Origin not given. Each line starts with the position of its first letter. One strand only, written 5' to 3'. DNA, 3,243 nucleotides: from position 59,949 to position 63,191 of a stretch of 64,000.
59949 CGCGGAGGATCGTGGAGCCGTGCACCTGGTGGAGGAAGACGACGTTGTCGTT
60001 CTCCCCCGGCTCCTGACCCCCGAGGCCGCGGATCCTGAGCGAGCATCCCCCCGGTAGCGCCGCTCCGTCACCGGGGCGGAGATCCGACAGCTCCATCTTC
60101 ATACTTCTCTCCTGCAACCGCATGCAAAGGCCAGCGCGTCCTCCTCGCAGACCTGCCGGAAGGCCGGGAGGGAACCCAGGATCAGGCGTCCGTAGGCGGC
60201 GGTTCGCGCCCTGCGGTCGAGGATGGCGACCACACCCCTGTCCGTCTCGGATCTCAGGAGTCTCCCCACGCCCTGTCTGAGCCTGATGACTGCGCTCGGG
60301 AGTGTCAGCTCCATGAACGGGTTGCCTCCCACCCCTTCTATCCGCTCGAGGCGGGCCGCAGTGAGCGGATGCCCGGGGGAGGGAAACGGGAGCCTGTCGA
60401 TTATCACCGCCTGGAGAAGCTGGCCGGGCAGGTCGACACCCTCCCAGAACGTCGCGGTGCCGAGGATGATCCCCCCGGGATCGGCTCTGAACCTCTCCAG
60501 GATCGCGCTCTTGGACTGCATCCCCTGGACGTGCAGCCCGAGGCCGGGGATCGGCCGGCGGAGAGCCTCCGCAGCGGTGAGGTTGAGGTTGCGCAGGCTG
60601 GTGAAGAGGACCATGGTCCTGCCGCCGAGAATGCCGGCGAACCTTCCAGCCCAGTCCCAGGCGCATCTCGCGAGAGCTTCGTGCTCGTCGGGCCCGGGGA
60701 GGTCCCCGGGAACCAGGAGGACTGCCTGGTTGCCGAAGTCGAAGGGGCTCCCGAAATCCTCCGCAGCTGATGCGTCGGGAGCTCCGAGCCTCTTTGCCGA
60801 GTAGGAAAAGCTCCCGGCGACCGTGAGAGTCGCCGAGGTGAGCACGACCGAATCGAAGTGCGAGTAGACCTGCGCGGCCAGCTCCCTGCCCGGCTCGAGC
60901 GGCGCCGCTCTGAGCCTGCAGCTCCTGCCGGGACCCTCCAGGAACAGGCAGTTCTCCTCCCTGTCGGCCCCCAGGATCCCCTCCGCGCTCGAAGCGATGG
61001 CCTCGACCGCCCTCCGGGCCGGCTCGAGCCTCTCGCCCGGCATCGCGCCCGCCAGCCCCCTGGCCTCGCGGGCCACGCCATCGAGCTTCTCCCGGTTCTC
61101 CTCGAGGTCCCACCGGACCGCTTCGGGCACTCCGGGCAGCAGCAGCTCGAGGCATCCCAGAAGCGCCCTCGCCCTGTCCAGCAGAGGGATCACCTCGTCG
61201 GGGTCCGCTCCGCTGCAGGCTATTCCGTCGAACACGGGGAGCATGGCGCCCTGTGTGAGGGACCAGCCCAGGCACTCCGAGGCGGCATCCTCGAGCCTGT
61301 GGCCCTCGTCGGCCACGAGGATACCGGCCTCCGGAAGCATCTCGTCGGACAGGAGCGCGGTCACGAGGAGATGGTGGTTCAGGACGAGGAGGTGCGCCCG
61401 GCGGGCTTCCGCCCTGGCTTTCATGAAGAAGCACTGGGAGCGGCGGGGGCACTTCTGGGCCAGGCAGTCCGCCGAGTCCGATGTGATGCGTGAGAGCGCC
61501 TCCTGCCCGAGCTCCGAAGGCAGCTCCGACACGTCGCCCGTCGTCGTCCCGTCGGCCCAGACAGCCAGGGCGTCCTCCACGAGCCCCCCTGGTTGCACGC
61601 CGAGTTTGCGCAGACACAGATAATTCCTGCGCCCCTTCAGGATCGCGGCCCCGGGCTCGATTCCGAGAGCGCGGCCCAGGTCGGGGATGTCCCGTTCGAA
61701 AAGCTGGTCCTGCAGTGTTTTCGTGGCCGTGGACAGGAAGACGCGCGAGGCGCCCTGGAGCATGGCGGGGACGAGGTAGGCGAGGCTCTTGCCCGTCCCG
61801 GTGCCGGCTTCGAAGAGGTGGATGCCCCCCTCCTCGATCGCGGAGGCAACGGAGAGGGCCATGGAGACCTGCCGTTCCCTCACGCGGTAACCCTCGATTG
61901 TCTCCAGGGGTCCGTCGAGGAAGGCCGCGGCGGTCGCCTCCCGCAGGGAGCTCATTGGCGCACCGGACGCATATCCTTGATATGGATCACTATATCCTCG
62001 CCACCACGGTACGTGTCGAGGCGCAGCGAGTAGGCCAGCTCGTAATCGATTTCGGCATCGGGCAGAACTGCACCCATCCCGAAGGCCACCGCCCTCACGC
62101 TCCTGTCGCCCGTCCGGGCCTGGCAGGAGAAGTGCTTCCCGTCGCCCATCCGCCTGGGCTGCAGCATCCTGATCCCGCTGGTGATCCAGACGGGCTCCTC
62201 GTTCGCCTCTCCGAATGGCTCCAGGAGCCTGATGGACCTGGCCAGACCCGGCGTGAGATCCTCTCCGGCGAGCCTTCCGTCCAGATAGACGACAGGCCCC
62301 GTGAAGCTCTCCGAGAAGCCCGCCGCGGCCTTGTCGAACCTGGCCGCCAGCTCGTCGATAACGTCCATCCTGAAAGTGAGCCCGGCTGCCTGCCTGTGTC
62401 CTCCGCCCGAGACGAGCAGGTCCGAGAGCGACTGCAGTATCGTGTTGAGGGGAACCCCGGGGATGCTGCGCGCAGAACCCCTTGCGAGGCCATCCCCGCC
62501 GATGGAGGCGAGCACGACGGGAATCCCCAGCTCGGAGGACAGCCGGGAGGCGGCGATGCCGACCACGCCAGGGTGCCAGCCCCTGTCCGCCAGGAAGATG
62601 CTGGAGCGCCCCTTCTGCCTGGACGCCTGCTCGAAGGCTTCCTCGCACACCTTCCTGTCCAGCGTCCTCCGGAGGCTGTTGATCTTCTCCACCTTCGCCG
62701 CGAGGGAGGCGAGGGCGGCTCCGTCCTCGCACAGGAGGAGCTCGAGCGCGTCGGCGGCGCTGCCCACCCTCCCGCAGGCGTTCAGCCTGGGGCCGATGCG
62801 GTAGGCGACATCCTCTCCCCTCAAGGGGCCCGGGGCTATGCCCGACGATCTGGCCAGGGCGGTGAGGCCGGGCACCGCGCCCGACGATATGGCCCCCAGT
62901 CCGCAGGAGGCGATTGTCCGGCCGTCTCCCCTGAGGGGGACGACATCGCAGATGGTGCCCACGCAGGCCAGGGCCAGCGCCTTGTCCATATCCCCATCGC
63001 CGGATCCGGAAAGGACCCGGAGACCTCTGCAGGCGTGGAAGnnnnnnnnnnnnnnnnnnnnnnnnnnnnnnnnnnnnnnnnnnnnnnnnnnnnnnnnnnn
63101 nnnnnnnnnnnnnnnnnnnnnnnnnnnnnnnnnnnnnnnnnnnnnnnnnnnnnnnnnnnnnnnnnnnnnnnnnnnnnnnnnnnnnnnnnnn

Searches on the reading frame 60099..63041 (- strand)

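Call 16: search_protein_families(library=pfam, proteins=[window:60099-63041:-], max_evalue=0.001)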
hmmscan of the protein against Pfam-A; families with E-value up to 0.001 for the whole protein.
window:60099-63041:- (980 aa): 2 families
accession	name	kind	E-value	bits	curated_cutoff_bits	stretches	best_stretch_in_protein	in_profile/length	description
PF13307.12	Helicase_C_2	-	1.7e-37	129.6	25.3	1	805-959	8-168/170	Helicase C-terminal domain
PF00270.35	DEAD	-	6.7e-08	32.9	26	0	401-450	10-64/167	DEAD/DEAH box helicase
